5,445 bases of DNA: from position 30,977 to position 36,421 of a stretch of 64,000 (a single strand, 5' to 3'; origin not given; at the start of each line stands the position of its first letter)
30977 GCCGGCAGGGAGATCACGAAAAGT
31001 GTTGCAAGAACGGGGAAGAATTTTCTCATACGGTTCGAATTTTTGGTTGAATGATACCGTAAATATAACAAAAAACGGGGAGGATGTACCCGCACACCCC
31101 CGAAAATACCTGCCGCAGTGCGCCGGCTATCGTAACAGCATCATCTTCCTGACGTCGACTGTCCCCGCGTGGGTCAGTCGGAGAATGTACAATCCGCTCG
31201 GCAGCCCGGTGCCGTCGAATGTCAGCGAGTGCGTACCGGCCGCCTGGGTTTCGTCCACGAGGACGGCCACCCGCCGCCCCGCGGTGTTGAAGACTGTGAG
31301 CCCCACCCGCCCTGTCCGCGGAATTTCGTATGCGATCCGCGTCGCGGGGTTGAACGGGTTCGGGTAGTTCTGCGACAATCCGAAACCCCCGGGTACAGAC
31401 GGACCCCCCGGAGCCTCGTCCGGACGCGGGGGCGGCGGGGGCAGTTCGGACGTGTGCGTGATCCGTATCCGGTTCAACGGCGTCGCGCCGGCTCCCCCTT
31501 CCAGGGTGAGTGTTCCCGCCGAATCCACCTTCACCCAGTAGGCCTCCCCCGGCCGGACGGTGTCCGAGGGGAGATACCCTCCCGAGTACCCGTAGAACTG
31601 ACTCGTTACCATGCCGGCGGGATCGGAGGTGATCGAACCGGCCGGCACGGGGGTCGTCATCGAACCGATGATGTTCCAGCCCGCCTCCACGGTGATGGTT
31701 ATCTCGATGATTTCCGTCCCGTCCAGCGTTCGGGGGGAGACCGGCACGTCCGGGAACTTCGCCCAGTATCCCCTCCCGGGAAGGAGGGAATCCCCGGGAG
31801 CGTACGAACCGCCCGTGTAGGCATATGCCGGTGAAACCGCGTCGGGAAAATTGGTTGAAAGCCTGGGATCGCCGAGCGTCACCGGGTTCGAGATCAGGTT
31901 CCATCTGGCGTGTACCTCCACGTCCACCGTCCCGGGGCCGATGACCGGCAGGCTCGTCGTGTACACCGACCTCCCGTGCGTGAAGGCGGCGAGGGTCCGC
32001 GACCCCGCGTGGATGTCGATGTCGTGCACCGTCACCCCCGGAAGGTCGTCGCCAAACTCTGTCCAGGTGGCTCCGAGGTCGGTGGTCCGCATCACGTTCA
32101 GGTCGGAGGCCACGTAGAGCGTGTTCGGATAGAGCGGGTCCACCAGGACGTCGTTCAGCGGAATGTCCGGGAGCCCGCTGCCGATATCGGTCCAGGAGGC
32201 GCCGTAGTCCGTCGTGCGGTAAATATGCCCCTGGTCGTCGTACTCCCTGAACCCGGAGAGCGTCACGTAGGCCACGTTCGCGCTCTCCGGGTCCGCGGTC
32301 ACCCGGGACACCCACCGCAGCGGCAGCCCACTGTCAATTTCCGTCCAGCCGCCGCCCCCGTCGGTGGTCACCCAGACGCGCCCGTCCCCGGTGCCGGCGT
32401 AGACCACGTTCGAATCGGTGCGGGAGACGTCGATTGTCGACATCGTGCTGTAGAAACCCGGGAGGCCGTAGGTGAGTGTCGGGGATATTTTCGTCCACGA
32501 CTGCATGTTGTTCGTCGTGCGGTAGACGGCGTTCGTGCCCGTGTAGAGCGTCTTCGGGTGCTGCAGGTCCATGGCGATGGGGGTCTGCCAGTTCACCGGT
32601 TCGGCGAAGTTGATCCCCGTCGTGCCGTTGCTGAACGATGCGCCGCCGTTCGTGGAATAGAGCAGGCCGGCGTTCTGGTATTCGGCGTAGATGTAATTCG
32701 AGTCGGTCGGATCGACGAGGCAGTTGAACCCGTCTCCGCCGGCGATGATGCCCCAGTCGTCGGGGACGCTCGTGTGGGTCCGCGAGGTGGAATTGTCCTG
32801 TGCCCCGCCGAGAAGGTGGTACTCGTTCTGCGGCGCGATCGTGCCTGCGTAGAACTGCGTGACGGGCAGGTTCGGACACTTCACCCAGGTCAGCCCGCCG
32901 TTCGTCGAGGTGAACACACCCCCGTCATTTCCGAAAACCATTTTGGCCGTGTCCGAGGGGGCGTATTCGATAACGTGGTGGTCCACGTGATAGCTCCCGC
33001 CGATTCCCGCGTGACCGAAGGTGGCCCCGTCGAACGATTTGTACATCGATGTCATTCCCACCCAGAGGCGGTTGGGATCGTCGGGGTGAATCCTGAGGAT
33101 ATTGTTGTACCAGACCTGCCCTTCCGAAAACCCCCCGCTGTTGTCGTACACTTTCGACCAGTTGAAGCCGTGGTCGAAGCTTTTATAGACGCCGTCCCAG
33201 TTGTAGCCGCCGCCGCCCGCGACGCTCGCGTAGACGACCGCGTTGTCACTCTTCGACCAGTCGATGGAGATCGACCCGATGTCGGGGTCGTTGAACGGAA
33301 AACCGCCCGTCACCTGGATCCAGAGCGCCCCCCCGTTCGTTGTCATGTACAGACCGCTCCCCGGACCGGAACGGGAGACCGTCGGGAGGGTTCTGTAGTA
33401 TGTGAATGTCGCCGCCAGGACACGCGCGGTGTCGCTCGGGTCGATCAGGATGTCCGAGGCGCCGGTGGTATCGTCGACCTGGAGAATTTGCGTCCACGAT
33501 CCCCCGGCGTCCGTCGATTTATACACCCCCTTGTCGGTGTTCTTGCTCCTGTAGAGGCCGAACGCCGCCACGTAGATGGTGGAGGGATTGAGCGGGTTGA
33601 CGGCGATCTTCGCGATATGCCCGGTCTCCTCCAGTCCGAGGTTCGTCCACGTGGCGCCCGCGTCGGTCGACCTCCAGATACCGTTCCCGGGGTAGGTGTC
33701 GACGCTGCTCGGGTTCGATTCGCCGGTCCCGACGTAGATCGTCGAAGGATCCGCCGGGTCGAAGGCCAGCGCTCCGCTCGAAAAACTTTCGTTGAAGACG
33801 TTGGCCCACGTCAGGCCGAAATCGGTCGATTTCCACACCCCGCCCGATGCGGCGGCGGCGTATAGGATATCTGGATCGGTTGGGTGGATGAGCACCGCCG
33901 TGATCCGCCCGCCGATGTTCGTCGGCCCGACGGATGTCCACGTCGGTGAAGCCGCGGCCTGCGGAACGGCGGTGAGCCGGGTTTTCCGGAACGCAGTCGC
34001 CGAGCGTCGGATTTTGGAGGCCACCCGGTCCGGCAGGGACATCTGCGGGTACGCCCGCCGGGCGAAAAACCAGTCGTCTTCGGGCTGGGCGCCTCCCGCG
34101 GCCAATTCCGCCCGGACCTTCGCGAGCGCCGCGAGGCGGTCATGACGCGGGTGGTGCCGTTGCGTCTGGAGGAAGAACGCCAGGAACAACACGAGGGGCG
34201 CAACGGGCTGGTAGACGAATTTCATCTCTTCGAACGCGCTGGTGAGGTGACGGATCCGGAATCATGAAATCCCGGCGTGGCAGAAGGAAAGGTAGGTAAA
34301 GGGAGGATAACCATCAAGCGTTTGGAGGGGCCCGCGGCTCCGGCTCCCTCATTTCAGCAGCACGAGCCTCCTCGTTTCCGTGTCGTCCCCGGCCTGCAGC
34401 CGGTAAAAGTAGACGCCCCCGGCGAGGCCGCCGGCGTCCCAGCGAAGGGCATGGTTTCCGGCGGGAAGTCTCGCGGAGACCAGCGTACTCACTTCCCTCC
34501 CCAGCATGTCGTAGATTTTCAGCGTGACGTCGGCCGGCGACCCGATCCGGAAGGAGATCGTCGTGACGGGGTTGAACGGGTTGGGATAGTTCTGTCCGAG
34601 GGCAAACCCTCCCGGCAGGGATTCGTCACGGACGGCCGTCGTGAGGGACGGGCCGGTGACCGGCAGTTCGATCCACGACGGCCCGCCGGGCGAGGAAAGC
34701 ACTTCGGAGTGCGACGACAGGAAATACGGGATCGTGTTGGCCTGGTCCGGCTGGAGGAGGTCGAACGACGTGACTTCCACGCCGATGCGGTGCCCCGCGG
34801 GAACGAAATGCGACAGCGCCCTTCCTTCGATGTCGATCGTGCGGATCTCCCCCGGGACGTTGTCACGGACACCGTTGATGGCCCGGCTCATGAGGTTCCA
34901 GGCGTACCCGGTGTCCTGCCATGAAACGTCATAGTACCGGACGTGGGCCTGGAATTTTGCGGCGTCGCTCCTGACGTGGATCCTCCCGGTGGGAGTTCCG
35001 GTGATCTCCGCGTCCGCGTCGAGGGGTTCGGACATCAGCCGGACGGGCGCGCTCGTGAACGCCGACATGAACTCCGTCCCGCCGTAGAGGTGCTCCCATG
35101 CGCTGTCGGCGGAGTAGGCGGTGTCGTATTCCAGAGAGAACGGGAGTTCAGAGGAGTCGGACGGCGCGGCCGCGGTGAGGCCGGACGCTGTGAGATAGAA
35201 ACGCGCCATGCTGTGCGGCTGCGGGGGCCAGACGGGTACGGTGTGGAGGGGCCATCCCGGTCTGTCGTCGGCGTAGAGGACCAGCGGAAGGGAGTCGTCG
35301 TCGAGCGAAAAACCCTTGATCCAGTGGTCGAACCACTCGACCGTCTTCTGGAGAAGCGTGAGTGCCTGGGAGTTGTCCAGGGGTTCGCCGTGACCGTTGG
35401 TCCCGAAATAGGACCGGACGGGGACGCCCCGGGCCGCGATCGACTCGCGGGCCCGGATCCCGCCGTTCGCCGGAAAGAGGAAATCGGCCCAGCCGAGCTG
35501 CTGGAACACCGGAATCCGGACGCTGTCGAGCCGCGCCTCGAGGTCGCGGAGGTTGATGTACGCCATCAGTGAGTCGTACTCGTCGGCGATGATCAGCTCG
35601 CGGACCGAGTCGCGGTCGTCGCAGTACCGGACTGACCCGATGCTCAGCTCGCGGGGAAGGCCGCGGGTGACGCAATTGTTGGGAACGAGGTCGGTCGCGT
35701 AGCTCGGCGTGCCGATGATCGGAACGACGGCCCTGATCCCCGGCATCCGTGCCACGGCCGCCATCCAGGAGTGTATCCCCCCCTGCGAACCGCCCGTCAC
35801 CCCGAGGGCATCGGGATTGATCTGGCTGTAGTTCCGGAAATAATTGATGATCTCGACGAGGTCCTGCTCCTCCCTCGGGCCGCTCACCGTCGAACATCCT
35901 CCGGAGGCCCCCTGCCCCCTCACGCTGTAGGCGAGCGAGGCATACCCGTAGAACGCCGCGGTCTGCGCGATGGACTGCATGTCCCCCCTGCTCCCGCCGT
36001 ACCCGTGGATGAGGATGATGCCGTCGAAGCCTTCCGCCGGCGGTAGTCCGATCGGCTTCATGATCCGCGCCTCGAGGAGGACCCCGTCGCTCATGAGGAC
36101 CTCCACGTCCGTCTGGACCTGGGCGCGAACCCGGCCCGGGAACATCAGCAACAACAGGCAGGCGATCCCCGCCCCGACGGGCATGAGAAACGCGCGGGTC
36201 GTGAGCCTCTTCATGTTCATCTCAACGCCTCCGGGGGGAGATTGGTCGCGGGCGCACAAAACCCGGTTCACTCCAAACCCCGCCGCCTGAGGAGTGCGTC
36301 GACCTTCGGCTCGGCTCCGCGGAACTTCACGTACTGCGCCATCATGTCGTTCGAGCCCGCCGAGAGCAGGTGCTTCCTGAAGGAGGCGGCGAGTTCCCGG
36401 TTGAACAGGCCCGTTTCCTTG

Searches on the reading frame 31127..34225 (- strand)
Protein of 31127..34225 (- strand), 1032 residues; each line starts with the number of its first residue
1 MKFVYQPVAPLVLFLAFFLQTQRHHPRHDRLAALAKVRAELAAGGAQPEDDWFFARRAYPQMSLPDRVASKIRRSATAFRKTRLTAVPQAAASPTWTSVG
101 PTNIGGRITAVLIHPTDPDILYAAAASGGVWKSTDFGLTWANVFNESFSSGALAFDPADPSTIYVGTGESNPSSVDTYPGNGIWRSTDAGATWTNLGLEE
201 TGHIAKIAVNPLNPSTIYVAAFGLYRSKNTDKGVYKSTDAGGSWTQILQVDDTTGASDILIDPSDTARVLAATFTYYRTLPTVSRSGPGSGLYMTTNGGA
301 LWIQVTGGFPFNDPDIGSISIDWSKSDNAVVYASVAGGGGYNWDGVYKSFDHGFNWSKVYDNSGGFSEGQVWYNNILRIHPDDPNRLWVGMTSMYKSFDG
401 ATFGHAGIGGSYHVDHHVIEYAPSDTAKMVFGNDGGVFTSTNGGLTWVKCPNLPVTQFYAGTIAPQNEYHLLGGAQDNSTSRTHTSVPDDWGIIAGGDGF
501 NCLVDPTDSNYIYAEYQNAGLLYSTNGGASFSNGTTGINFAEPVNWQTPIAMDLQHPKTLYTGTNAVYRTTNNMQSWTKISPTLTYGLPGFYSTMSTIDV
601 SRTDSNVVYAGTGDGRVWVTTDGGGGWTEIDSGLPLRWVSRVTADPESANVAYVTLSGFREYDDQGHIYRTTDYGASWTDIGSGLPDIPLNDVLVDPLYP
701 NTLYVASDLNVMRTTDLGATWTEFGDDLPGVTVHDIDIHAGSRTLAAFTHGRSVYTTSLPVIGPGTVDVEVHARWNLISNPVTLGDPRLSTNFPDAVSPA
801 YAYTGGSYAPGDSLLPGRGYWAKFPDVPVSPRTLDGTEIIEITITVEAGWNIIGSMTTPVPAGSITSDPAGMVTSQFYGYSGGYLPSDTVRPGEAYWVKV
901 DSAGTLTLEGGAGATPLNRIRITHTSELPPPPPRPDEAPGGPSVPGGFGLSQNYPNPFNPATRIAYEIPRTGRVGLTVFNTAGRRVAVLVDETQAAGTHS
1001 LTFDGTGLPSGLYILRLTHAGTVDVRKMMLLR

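Call 9: search_protein_families(library=pfam, proteins=[window:31127-34225:-], max_evalue=0.01)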
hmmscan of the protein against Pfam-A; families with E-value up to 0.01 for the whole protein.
window:31127-34225:- (1032 aa): 4 families
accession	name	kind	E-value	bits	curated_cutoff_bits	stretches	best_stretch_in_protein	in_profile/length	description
PF15902.12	Sortilin-Vps10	-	4.4e-27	95.4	33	4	183-305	3-112/446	Sortilin, neurotensin receptor 3,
PF18962.6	Por_Secre_tail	-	1.1e-06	29.2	27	1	954-1028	2-73/75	Secretion system C-terminal sorting domain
PF13860.13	FlgD_ig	-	0.0049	17.3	27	0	974-1018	25-74/79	FlgD Ig-like domain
PF15899.11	BNR_6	-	0.0078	16.6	27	0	131-140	2-11/14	BNR-Asp box repeat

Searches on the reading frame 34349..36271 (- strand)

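Call 9: search_protein_families(library=pfam, proteins=[window:34349-36271:-], max_evalue=0.01)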
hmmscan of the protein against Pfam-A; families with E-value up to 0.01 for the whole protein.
window:34349-36271:- (640 aa): 8 families
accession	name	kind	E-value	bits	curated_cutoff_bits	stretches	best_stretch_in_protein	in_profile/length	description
PF02129.25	Peptidase_S15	-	1.3e-18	68.1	23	1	62-202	1-144/262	X-Pro dipeptidyl-peptidase (S15 family)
PF08530.16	PepX_C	-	1.4e-12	48.5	22.5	1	327-504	5-180/217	X-Pro dipeptidyl-peptidase C-terminal non-catalytic domain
PF18962.6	Por_Secre_tail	-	3.7e-08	34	27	1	562-637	2-74/75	Secretion system C-terminal sorting domain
PF00561.26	Abhydrolase_1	-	2.2e-06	28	25.8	1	85-183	3-98/245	alpha/beta hydrolase fold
PF00326.27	Peptidase_S9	-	2.1e-05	24.6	22.6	1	106-319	11-211/213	Prolyl oligopeptidase family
PF05448.18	AXE1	-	2.9e-05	23.4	21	0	77-123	76-123/321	Acetyl xylan esterase (AXE1)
PF12146.15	Hydrolase_4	-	3.4e-05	23.7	27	1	85-183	7-105/239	Serine aminopeptidase, S33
PF13860.13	FlgD_ig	-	0.0002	21.7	27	1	571-625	11-73/79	FlgD Ig-like domain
